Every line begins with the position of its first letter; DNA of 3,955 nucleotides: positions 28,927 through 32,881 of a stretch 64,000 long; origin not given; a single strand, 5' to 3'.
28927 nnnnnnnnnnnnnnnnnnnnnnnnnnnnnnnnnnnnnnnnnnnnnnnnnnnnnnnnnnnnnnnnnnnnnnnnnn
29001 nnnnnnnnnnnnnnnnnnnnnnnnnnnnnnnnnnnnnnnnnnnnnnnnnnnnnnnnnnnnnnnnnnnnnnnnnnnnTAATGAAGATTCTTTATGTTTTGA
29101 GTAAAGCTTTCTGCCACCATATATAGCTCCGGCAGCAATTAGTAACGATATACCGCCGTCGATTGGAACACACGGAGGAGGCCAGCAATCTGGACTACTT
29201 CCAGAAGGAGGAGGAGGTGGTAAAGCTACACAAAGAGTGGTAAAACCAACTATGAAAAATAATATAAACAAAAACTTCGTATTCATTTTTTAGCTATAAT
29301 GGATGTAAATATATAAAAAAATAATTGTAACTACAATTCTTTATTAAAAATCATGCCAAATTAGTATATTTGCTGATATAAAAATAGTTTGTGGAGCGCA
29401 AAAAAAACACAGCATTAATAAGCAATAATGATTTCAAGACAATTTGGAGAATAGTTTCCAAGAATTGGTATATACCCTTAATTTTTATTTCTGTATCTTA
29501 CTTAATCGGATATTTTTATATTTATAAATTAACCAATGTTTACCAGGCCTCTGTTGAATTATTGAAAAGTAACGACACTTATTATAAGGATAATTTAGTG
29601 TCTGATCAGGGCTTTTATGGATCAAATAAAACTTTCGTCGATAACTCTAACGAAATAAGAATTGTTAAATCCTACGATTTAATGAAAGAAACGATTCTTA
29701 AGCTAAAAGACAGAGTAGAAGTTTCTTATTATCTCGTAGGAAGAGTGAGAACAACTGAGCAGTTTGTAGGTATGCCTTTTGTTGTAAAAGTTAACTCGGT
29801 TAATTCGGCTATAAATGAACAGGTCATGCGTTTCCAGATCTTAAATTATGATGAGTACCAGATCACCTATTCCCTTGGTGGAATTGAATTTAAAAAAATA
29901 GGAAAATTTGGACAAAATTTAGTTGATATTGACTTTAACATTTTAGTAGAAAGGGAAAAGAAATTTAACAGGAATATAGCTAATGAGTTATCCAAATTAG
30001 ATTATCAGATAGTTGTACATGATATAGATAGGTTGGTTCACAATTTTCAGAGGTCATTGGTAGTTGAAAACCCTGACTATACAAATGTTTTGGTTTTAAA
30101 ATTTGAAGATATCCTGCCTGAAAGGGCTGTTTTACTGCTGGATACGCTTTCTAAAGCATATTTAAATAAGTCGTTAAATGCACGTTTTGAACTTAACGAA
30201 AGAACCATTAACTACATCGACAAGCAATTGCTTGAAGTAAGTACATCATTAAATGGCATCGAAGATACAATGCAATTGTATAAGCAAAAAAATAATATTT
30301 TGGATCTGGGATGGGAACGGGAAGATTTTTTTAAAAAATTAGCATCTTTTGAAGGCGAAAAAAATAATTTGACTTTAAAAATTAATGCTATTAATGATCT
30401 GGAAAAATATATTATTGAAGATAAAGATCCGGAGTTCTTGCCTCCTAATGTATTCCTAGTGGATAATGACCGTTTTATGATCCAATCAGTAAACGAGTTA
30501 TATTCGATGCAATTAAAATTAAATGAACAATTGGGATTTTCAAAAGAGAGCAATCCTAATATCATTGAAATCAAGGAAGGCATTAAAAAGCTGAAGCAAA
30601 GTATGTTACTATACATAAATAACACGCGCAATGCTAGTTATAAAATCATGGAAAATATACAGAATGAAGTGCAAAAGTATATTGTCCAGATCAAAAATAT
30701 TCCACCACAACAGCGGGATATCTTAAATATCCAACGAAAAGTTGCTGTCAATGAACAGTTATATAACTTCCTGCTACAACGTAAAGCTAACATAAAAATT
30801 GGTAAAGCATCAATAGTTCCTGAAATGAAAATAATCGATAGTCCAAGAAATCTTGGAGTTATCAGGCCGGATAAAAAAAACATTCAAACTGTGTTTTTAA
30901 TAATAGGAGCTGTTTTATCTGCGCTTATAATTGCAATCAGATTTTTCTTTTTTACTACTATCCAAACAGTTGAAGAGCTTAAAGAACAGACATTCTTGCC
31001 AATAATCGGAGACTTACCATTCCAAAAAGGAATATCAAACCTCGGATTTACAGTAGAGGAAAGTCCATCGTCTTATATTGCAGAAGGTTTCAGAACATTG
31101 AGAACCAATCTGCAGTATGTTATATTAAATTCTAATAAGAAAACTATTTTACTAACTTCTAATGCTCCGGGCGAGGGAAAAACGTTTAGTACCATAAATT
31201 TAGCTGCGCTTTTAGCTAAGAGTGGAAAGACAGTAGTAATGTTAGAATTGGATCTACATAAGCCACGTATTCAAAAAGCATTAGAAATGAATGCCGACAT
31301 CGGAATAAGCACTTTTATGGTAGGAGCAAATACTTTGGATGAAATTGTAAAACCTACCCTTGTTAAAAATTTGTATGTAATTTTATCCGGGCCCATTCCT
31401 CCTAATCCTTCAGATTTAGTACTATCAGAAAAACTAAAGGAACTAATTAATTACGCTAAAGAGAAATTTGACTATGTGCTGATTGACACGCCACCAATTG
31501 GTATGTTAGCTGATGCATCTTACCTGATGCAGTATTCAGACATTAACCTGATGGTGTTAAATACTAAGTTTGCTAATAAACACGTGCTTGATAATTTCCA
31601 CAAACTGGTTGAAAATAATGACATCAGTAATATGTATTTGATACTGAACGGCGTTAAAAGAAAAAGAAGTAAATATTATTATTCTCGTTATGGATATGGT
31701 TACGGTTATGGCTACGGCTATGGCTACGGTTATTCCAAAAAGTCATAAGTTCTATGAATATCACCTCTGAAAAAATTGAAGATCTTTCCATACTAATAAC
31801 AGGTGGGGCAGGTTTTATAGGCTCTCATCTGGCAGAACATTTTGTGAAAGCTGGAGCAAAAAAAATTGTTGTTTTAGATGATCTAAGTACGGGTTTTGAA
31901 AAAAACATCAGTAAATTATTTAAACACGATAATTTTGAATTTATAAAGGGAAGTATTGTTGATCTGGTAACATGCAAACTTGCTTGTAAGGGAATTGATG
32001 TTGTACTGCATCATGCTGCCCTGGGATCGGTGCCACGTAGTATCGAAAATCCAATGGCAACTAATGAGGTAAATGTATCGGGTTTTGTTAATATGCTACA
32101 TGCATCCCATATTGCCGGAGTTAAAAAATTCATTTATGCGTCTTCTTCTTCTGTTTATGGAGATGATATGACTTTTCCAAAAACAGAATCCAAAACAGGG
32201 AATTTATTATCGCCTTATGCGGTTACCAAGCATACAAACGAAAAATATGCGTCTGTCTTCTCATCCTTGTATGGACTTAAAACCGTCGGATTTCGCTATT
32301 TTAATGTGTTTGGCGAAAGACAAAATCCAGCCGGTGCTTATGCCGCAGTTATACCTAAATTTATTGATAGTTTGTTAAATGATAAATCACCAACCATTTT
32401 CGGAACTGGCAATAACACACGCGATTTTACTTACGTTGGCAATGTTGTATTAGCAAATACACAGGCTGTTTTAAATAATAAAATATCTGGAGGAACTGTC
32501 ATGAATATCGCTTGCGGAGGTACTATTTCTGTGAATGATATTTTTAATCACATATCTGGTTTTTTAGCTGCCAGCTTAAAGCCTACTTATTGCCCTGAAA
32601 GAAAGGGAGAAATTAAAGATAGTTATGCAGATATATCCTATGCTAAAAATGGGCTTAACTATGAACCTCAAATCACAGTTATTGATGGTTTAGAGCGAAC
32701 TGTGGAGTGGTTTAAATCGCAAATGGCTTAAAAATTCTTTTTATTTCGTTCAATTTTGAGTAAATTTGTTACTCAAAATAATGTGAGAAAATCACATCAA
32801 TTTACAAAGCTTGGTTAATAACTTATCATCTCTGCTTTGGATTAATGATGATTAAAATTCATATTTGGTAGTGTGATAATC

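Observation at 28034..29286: Exosortase-F module whose cis-encoded substrate is almost nothing but a sorting signal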

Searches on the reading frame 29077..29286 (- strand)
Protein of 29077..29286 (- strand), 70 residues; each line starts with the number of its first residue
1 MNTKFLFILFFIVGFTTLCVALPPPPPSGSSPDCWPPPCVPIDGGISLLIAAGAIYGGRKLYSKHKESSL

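Call 3: search_protein_families(library=ncbifam, proteins=[window:29077-29286:-], max_evalue=1)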
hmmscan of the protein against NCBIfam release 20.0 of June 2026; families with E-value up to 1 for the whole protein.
seq(70 aa): 1 family
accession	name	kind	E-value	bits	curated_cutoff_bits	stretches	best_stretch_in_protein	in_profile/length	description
NF046080.1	PID_CTERM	domain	3.7e-12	45.8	26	1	40-64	1-25/25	PID-CTERM protein-sorting domain-containing protein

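Call 4: search_protein_families(library=pfam, proteins=[window:29077-29286:-], max_evalue=1)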
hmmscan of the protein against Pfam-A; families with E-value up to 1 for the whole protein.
seq(70 aa): 2 families
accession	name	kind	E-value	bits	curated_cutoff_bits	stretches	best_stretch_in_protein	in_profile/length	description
PF17638.7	UL42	-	0.34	11.3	25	1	14-40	24-46/125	HCMV UL42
PF11736.14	DUF3299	-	0.52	10.8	22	1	10-27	72-89/139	Protein of unknown function (DUF3299)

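Call 11: find_homologous_proteins(query=window:29077-29286:-, max_evalue=0.01)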
Query seq(70 aa) (70 aa): 222 proteins with E <= 0.01 among 225 candidates; the best 120 are listed.
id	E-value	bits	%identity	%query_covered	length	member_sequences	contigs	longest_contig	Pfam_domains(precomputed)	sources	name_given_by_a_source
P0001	2.8e-41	156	100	100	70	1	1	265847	PF28310.1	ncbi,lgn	-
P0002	1.6e-34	135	80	100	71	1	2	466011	PF28310.1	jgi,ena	-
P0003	1.4e-33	132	81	99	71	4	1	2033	PF28310.1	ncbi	-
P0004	8.2e-32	126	78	99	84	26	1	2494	PF28310.1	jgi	jgi:hypothetical protein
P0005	1.0e-31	126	76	100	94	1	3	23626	PF28310.1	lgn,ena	-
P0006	1.4e-31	125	75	99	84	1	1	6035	PF28310.1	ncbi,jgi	jgi:hypothetical protein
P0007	4.1e-31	124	81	99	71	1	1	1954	PF28310.1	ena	-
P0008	5.2e-31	123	75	99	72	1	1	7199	PF28310.1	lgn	-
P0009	5.4e-31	123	74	100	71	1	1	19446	PF28310.1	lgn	-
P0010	7.1e-31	123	70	100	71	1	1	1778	PF28310.1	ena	-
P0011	1.3e-30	122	73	100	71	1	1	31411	PF28310.1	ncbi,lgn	-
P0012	1.3e-30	122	74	99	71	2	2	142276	PF28310.1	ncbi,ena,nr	ncbi:MAG: hypothetical protein IPL10_13525 [Bacteroidetes bacterium]|nr:hypothetical protein [Bacter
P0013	1.6e-30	122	75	99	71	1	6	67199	PF28310.1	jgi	jgi:hypothetical protein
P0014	1.9e-30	122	78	99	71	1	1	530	PF28310.1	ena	-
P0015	5.7e-30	120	73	96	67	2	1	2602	PF28310.1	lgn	-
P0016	1.0e-29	119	74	99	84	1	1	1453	PF28310.1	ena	-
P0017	1.0e-29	119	73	100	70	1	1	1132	PF28310.1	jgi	jgi:hypothetical protein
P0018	1.2e-28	116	71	99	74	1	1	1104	PF28310.1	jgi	jgi:hypothetical protein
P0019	2.5e-28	115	72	99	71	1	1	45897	PF28310.1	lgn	-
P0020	4.2e-28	114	72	99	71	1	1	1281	PF28310.1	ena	-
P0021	4.7e-28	114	69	100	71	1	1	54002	PF28310.1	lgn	-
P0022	5.5e-28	114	64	99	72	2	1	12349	PF28310.1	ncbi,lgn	-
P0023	6.6e-28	113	72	99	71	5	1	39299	PF28310.1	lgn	-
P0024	1.7e-27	112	66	99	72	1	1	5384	PF28310.1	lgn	-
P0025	1.8e-27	112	71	99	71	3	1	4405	PF28310.1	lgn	-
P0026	2.4e-27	112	70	99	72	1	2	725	PF28310.1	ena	-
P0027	2.7e-27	112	68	100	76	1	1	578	PF28310.1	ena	-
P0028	4.2e-27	111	68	99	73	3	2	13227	PF28310.1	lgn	-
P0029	4.2e-27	111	68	99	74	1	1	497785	PF28310.1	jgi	jgi:hypothetical protein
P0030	5.7e-27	111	74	87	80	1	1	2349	PF28310.1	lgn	-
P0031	6.7e-27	110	70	99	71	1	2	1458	PF28310.1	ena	-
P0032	1.0e-26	110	63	99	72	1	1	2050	PF28310.1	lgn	-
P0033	1.1e-26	110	70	99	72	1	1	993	PF28310.1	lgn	-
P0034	1.3e-26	109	67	99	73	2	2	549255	PF28310.1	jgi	jgi:hypothetical protein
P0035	1.5e-26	109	64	99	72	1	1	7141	PF28310.1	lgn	-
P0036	1.8e-26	109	66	97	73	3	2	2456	PF28310.1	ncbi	-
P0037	1.9e-26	109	70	99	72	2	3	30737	PF28310.1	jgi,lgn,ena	-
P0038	2.1e-26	109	71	99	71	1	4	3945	PF28310.1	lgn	-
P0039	5.9e-26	107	70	99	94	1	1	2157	PF28310.1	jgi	jgi:hypothetical protein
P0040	6.1e-26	107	61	99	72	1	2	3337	PF28310.1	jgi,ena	jgi:hypothetical protein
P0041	6.6e-26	107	71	97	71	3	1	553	PF28310.1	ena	-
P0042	6.8e-26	107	70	99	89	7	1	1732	PF28310.1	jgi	-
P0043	6.9e-26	107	67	100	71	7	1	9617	PF28310.1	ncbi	-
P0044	8.1e-26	107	69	99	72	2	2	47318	PF28310.1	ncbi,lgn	-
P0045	8.7e-26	107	71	99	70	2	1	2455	PF28310.1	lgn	-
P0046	1.0e-25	107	71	96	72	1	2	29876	PF28310.1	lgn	-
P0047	1.2e-25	106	64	99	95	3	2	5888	PF28310.1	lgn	-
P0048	1.3e-25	106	68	99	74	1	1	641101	PF28310.1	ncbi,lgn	ncbi:MAG: hypothetical protein V4565_10795 [Bacteroidota bacterium]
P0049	1.4e-25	106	64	99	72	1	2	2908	PF28310.1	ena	-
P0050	1.9e-25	106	68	99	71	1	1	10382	PF28310.1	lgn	-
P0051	3.1e-25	105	71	100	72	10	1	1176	PF28310.1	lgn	-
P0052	3.3e-25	105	65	99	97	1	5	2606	PF28310.1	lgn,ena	-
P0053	3.8e-25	105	66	99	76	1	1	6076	PF28310.1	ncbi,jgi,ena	jgi:hypothetical protein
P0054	4.2e-25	105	84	44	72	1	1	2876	PF28310.1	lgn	-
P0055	6.2e-25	104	67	100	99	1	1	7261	PF28310.1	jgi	jgi:hypothetical protein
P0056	6.6e-25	104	65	99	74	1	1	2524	PF28310.1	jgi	jgi:hypothetical protein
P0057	7.1e-25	104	65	99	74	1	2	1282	PF28310.1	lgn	-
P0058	8.1e-25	104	67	99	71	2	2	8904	PF28310.1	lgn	-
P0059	8.9e-25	104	65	99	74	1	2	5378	PF28310.1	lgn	-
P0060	9.9e-25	103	65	84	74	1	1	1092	PF28310.1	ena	-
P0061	1.3e-24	103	64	99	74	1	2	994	PF28310.1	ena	-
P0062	1.3e-24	103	64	99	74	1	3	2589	PF28310.1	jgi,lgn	jgi:hypothetical protein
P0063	1.3e-24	103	64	99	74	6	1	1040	PF28310.1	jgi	jgi:hypothetical protein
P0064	1.5e-24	103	67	100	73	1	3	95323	PF28310.1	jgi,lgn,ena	jgi:hypothetical protein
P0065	1.5e-24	103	64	99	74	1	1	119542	PF28310.1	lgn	-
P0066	1.8e-24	103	64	99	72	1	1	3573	PF28310.1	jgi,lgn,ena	-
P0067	2.1e-24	102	65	96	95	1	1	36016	PF28310.1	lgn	-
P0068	2.7e-24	102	64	99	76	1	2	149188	PF28310.1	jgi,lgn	-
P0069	3.6e-24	102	63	100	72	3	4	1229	PF28310.1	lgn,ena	-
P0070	4.1e-24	101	62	99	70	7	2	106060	PF28310.1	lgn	-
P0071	4.2e-24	101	66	97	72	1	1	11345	PF28310.1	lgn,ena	-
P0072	4.4e-24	101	66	100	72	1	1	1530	PF28310.1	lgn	-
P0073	4.4e-24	101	61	99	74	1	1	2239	PF28310.1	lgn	-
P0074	4.9e-24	101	64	99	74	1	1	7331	PF28310.1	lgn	-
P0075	5.3e-24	101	64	100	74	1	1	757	PF28310.1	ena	-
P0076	1.4e-23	100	64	99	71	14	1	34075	PF28310.1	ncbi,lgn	-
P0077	1.5e-23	100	84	41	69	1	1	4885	PF28310.1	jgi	jgi:hypothetical protein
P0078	1.5e-23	100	65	99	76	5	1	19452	PF28310.1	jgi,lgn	-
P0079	1.5e-23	100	62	99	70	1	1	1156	PF28310.1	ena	-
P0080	1.9e-23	99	64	100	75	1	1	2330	PF28310.1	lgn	-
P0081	2.5e-23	99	69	97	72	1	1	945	PF28310.1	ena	-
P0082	2.5e-23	99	65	97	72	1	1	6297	PF28310.1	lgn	-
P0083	3.0e-23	99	65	99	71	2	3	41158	PF28310.1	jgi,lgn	jgi:hypothetical protein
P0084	3.4e-23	99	61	99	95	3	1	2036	PF28310.1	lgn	-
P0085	3.5e-23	98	65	99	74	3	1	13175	PF28310.1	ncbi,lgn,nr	ncbi:MAG: hypothetical protein IT237_03730 [Bacteroidia bacterium]|nr:hypothetical protein [Bacteroi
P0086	4.4e-23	98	61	99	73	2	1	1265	PF28310.1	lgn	-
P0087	4.5e-23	98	64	99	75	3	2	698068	PF28310.1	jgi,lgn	-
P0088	4.6e-23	98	61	100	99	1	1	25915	PF28310.1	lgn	-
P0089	4.7e-23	98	66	99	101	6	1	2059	PF28310.1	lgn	-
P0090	5.1e-23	98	61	99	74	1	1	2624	PF28310.1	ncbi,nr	ncbi:MAG: hypothetical protein JNM51_07080 [Bacteroidia bacterium]|nr:hypothetical protein [Bacteroi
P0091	5.2e-23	98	66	83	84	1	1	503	PF28310.1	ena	-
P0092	5.4e-23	98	66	96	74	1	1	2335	PF28310.1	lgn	-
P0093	6.8e-23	98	64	100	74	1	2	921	PF28310.1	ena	-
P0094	7.2e-23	97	65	99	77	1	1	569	PF28310.1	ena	-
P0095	9.8e-23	97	65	99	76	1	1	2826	PF28310.1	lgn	-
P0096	1.1e-22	97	83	51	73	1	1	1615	PF28310.1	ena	-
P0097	1.5e-22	96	64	99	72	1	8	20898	PF28310.1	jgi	jgi:hypothetical protein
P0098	1.5e-22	96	64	99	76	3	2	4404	PF28310.1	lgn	-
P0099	1.5e-22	96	63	99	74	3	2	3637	PF28310.1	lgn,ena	-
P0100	1.7e-22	96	61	96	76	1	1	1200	PF28310.1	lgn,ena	-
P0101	1.9e-22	96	63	100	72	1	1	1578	PF28310.1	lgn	-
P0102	1.9e-22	96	77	56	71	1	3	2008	PF28310.1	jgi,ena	-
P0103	2.9e-22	96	62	100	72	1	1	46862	PF28310.1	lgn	-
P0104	3.5e-22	95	64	100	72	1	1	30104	PF28310.1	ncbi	-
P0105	3.9e-22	95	61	99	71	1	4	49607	PF28310.1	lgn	-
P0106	4.2e-22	95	65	94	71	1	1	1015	PF28310.1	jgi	jgi:hypothetical protein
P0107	4.5e-22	95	63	84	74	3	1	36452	PF28310.1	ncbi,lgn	-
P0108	5.9e-22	95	84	44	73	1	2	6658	PF28310.1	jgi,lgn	-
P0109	6.8e-22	94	63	96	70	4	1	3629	PF28310.1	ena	-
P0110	8.6e-22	94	95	29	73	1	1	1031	PF28310.1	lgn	-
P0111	9.2e-22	94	60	99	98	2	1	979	PF28310.1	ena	-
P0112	1.2e-21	94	54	99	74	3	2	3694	PF28310.1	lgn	-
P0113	1.3e-21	93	64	91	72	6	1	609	PF28310.1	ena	-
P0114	1.4e-21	93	61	99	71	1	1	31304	PF28310.1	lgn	-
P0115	1.7e-21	93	61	84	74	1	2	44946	PF28310.1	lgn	-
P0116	1.7e-21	93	57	99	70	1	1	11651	PF28310.1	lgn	-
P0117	1.7e-21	93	61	96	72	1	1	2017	PF28310.1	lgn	-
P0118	2.0e-21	93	52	100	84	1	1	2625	PF28310.1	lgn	-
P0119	2.1e-21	93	57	99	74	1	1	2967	PF28310.1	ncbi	-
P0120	2.2e-21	93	60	99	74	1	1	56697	PF28310.1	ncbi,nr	ncbi:MAG: hypothetical protein HY062_10390 [Bacteroidetes bacterium]|nr:hypothetical protein [Bacter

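Call 44: list_cluster_members(proteins=[window:29077-29286:-, window:28494-29033:-, window:28037-28507:-])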
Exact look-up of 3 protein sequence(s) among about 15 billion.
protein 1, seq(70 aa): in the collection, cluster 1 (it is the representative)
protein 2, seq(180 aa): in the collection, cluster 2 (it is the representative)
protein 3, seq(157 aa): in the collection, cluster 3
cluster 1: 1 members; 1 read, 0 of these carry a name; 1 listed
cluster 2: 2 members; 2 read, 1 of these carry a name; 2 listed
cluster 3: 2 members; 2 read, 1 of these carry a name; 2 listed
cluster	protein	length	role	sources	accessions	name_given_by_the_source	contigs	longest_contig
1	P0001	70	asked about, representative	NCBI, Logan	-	-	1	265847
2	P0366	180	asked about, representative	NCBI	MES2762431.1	MAG: archaeosortase/exosortase family protein [Bacteroidota bacterium]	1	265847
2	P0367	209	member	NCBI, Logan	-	-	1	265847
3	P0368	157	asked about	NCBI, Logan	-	-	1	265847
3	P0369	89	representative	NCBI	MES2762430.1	MAG: hypothetical protein V4677_09485 [Bacteroidota bacterium]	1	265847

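Call 62: predict_structure(alignment_id=A7)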
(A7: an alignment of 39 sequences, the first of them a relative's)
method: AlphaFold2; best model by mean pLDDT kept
length: 180 residues; sequences in the alignment: 39
mean_pLDDT: 84.7   pTM: 0.78
mean pLDDT of the five models: 84.7, 84.5, 82.3, 81.9, 81.7
residues with pLDDT >= 90: 80; 70-90: 78; 50-70: 19; < 50: 3
segments of 3 or more residues with pLDDT < 50: 178-180
pLDDT, mean of each block of 10 residues (from residue 1): 79 93 89 77 88 95 73 87 70 91 92 95 90 88 72 89 93 62
secondary structure, 60 per line:
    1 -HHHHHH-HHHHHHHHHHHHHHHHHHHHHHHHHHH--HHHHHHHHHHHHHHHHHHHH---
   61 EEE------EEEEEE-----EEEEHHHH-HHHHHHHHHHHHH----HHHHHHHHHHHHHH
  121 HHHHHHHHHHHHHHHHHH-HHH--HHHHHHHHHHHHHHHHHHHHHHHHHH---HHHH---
elements in order: H2-7 H9-35 H38-57 E61-63 E70-75 E81-84 H85-88 H90-102 H107-138 H145-170 H174-177

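Call 64: fold_search(model_id=the predicted structure, library=pdb)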
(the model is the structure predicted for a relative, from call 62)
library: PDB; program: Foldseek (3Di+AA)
matches with E <= 10: 77; with E <= 0.001: 0
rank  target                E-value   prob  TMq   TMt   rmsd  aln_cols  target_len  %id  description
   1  9ljj_A                1.3e+00  0.04  0.19  0.15  21.8       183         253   13  cryo-EM structure of a nanobody bound heliorhodopsin (released 2025-02-12)
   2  5knc_G                1.5e+00  0.03  0.19  0.18  27.8       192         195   12  Crystal structure of the 3 ADP-bound V1 complex (released 2016-11-02)
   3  5xbl_D                3.0e+00  0.16  0.17  0.34   3.1        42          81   21  Structure of nuclease in complex with associated protein (released 2017-06-14)
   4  3kwr_B                3.2e+00  0.04  0.13  0.25  11.0        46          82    4  Crystal structure of Putative RNA-binding protein (NP_785364.1) from LACTOBACILLUS PLANTARUM at 1.45 A resolution (released 2009-12-22)
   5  7dvm_MODEL_1_A        3.4e+00  0.18  0.28  0.39   4.7        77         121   12  DgkA structure in E.coli lipid bilayer (released 2022-04-13)
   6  5zfr_C                3.4e+00  0.06  0.18  0.10   8.7        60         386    8  Crystal structure of PilB, an extension ATPase motor of Type IV pilus, from Geobacter sulfurreducens (released 2018-09-19)
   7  5tsh_D                3.6e+00  0.06  0.18  0.10   8.4        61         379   10  PilB from Geobacter metallireducens bound to AMP-PNP (released 2017-05-17)
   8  9kqn_C                3.8e+00  0.03  0.11  0.09  14.2        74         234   15  Hsp90-Cdc37-PINK1 complex (released 2025-10-15)
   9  8t6j_A                4.1e+00  0.03  0.20  0.07  12.3       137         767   10  CDPPB-bound inactive mGlu5 (released 2023-10-11)
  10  5yrz_B                4.6e+00  0.08  0.15  0.37   3.0        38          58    8  Toxin-Antitoxin complex from Streptococcus pneumoniae (released 2018-05-23)
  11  9dcr_B                4.6e+00  0.03  0.13  0.11  13.2        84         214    7  Structure of the TelA-associated type VII secretion system chaperone SIR_0168 (released 2025-11-05)
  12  3lhx_A                4.9e+00  0.04  0.13  0.10   9.4        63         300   14  Crystal structure of a Ketodeoxygluconokinase (kdgk) from Shigella flexneri (released 2010-03-02)
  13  4he8_F                4.9e+00  0.01  0.14  0.07  20.7       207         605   14  Crystal structure of the membrane domain of respiratory complex I from Thermus thermophilus (released 2013-02-13)
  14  5zfr_B                5.2e+00  0.06  0.15  0.08   5.3        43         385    7  Crystal structure of PilB, an extension ATPase motor of Type IV pilus, from Geobacter sulfurreducens (released 2018-09-19)
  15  5c4k_B                5.2e+00  0.05  0.17  0.11   7.7        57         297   18  APH(2")-IVa in complex with GET (G418) at room temperature (released 2016-02-03)
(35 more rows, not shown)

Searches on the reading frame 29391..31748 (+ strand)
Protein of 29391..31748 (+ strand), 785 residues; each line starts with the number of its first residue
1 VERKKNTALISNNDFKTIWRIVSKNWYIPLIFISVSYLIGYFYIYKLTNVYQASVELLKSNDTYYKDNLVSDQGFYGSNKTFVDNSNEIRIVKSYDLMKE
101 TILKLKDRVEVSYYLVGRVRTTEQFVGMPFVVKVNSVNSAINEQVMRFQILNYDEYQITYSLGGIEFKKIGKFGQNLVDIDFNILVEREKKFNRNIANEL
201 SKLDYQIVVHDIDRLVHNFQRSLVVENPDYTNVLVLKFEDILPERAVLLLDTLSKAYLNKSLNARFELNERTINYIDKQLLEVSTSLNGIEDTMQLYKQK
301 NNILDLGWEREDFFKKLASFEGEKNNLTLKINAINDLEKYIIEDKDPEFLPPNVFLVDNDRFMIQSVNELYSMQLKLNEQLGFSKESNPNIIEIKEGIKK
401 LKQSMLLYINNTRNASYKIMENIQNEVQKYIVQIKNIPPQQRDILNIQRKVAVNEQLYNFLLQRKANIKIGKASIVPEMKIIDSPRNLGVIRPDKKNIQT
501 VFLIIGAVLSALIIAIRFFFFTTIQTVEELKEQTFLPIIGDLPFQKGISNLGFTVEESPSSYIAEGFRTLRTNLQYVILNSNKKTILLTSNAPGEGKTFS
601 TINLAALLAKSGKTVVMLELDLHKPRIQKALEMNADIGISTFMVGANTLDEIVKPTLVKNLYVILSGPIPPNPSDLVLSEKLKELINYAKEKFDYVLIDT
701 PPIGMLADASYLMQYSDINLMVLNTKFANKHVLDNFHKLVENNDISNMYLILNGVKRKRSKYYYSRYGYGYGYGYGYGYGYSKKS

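Call 33: search_protein_families(library=pfam, proteins=[window:29391-31748:+], max_evalue=0.00001)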
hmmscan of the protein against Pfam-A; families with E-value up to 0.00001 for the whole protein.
window:29391-31748:+ (785 aa): 4 families
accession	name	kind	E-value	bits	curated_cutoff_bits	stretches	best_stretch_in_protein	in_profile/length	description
PF13614.12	AAA_31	-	3.2e-11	43.9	27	1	584-740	2-164/177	AAA domain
PF13807.11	GNVR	-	2.2e-09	37.6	27.7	1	441-517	3-80/82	G-rich domain on putative tyrosine kinase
PF10609.15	ParA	-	1.1e-07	32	27.1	1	583-702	3-121/246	NUBPL iron-transfer P-loop NTPase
PF01656.29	CbiA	-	5e-06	26.9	25.4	1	586-728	1-54/125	CobQ/CobB/MinD/ParA nucleotide binding domain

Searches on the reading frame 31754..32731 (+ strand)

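Call 33: search_protein_families(library=pfam, proteins=[window:31754-32731:+], max_evalue=0.00001)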
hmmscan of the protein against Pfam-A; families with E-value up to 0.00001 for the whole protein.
window:31754-32731:+ (325 aa): 8 families
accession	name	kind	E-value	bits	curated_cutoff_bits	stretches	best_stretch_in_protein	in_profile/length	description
PF01370.27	Epimerase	-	6.9e-55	186.5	20.9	1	13-253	1-240/240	NAD dependent epimerase/dehydratase family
PF16363.11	GDP_Man_Dehyd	-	3.7e-47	161.8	27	1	14-315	1-331/332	GDP-mannose 4,6 dehydratase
PF01073.25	3Beta_HSD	-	9.2e-27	94.2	22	1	14-238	1-228/280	3-beta hydroxysteroid dehydrogenase/isomerase family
PF02719.21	Polysacc_synt_2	-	1.6e-16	60.8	20.2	1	13-215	1-194/293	Polysaccharide biosynthesis protein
PF13460.12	NAD_binding_10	-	1.6e-08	35.1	27.2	1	17-165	1-130/184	NAD(P)H-binding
PF07993.18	NAD_binding_4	-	3.7e-08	33.3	20.1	0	77-198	85-220/258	Male sterility protein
PF05368.20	NmrA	-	7.7e-08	32.7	27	1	12-131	4-107/298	NmrA-like family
PF04321.23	RmlD_sub_bind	-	3.3e-06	26.8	27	1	12-189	2-155/287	RmlD substrate binding domain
